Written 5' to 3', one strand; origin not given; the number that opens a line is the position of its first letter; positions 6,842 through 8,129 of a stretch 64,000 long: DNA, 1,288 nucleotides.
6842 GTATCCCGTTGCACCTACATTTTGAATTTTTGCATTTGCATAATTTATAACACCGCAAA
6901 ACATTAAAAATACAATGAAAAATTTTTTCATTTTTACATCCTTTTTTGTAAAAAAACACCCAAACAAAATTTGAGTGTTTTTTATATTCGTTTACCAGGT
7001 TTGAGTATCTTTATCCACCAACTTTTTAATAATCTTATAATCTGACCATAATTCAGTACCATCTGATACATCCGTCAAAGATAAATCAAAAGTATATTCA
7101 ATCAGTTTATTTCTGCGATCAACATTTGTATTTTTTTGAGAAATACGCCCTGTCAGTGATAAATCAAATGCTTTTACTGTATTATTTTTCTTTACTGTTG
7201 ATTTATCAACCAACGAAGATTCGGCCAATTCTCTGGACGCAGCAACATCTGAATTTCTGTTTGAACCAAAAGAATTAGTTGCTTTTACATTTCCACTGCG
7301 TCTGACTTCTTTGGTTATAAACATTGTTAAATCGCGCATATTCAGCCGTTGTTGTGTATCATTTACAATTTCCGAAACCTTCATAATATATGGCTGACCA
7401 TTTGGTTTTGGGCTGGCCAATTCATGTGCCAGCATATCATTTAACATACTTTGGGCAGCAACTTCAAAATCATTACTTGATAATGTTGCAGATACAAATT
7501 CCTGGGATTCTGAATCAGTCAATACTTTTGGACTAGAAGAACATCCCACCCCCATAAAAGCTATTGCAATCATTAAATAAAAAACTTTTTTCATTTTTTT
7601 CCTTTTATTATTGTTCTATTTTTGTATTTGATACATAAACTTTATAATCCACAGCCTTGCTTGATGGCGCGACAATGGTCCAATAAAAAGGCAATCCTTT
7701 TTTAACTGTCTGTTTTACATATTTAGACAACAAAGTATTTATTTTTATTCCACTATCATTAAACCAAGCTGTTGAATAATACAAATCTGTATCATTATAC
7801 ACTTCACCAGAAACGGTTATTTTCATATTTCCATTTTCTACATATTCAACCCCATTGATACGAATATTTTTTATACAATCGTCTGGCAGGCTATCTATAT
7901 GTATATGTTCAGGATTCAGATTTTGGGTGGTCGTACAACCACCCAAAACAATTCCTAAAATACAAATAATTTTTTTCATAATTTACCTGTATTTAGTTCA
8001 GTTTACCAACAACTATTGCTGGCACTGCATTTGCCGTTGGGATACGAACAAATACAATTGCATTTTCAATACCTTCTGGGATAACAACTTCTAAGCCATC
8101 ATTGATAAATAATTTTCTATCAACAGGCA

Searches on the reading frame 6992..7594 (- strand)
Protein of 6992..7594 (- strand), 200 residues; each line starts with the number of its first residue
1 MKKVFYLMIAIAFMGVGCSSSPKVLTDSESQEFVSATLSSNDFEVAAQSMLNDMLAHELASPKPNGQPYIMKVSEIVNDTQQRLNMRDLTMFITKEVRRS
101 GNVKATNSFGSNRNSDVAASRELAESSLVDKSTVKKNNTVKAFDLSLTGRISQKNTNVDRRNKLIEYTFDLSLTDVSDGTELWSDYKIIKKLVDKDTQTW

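Call 14: search_protein_families(library=pfam, proteins=[window:6992-7594:-], max_evalue=0.001)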
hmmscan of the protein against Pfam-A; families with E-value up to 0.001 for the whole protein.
window:6992-7594:- (200 aa): 1 family
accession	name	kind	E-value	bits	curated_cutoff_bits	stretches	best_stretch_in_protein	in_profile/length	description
PF13036.11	LpoB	-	2.2e-26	92.9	22.3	1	42-188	1-146/147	Peptidoglycan-synthase activator LpoB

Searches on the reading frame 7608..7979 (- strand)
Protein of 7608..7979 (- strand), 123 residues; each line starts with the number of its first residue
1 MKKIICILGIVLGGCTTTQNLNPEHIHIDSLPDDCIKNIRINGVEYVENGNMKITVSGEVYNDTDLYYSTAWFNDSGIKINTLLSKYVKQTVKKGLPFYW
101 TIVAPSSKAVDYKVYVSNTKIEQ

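Call 14: search_protein_families(library=pfam, proteins=[window:7608-7979:-], max_evalue=0.001)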
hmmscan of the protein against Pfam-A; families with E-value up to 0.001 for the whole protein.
window:7608-7979:- (123 aa): 1 family
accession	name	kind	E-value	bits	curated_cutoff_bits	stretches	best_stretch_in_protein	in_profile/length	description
PF07233.18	DUF1425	-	3.3e-05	24.1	28.3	1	53-117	31-95/96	Protein of unknown function (DUF1425)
